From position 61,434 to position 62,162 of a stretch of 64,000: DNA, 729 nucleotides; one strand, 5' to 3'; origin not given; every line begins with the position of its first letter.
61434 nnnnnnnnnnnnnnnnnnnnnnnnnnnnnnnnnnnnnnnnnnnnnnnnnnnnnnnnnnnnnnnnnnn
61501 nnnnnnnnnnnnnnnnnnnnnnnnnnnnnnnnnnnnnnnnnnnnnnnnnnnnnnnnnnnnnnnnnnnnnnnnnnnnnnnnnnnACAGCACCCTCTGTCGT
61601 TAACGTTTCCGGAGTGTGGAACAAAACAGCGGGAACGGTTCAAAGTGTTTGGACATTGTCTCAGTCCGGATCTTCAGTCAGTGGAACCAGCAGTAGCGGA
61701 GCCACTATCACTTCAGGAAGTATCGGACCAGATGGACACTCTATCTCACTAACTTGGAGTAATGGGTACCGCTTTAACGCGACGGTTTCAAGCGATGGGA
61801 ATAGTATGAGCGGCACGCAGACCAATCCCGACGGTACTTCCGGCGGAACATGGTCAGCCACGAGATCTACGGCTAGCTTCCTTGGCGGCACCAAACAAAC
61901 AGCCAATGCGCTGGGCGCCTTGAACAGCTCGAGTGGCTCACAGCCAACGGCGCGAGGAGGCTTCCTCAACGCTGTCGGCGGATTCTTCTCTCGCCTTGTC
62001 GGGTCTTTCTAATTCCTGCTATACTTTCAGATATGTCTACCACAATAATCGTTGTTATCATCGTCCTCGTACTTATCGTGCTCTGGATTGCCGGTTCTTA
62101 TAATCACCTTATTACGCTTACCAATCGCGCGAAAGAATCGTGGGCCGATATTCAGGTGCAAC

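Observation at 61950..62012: Shared C-terminal tail G(F/V)LNA(V/I)GGFFS(R/H)L(V/F)G(S/F)F on two large secreted proteins, a candidate sorting signal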

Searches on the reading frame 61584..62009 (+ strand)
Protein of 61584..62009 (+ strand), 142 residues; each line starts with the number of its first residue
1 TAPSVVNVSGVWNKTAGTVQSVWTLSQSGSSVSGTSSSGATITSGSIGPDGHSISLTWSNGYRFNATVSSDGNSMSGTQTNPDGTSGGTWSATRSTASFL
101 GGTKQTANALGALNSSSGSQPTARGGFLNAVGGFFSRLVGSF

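Call 76: predict_structure(protein=window:61584-62009:+)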
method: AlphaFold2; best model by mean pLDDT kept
length: 142 residues; sequences in the alignment: 1
mean_pLDDT: 56.5   pTM: 0.47
mean pLDDT of the five models: 56.5, 54.7, 52.6, 51.4, 45.5
residues with pLDDT >= 90: 0; 70-90: 42; 50-70: 46; < 50: 54
segments of 3 or more residues with pLDDT < 50: 1-21, 95-125
pLDDT, mean of each block of 10 residues (from residue 1): 37 38 56 66 75 78 78 73 79 43 32 33 50 53 50
secondary structure, 60 per line:
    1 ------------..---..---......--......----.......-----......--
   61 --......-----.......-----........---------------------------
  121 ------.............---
elements in order: E23-28 E31-36 E41-47 E53-58 E63-68 E74-80 E86-93 H127-139

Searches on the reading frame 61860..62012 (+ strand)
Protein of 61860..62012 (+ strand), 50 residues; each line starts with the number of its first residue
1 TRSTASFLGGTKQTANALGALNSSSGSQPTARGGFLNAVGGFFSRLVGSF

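Call 6: search_protein_families(library=ncbifam, proteins=[window:61860-62012:+], max_evalue=10)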
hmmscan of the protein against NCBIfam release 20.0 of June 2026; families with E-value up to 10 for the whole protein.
window:61860-62012:+ (50 aa): 0 families

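Call 14: find_homologous_proteins(query=A2, max_evalue=10)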
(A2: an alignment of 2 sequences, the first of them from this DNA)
Query A2 (2 sequences) (44 aa, profile of the alignment): 1 proteins with E <= 10 among 1 candidates.
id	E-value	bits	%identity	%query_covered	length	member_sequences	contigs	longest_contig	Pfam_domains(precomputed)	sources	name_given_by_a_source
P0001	1.1e-4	40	48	75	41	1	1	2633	-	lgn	-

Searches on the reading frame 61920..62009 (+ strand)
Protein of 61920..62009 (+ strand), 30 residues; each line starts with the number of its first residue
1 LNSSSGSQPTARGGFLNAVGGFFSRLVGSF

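Call 34: search_protein_representatives(alignment_id=A3)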
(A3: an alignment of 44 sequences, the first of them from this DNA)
Query: 44 sequences, 30 profile positions. Proteins with E-value up to 0.001 (for the whole library): 48; up to 1e-10: 0; up to 1e-30: 0. The best 48 are listed.
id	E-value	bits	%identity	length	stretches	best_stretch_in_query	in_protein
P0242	4.8e-07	45.7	-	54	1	2-29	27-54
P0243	3.3e-06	43.1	-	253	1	2-30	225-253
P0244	4.8e-06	42.5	-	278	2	2-30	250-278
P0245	9.3e-06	41.6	-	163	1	1-29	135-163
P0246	1.1e-05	41.5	-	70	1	1-29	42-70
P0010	2.5e-05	40.3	-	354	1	1-30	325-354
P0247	3.2e-05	39.9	-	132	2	5-24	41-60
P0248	3.9e-05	39.6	-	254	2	4-28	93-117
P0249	4.0e-05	39.6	-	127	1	2-29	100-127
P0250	4.6e-05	39.4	-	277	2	3-30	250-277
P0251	5.4e-05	39.2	-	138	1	2-29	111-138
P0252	5.7e-05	39.1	-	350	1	2-30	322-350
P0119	6.1e-05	39.0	-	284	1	1-30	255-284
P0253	7.6e-05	38.7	-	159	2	1-30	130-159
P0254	8.2e-05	38.6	-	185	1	2-30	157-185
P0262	1.7e-04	37.6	-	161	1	2-29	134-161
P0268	2.6e-04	37.0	-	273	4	15-29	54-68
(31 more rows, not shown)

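Call 46: search_solved_structures(query=A3, max_evalue=10, show_alignments=3)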
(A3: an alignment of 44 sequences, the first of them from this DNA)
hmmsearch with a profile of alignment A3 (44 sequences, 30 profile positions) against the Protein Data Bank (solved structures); distinct sequences matched with E-value up to 10: 0.

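Call 74: list_cluster_members(proteins=[P0268, P0262, P0248, P0124, window:59262-62012:+])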
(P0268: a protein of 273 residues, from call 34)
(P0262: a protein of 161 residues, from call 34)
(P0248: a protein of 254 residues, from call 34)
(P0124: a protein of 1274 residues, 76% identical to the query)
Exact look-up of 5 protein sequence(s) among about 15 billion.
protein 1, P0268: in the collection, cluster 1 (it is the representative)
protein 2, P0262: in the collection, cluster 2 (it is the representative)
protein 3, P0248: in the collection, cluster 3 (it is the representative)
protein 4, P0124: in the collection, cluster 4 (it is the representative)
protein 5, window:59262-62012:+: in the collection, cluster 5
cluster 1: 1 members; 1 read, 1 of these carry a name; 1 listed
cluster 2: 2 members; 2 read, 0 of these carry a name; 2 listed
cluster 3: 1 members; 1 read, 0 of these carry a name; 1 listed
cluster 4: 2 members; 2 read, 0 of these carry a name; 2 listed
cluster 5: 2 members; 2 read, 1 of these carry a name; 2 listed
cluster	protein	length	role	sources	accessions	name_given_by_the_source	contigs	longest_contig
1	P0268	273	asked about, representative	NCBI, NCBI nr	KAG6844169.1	hypothetical protein H0H87_009288 [Tephrocybe sp. NHM501043]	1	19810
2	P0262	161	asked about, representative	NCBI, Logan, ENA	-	-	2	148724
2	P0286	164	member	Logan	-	-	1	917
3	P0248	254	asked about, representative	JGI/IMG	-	-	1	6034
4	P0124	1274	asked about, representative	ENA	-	-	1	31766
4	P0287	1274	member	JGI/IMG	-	-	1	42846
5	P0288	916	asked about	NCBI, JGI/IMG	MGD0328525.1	MAG: FAD-dependent oxidoreductase [Minisyncoccia bacterium] | hypothetical protein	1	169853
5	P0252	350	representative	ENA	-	-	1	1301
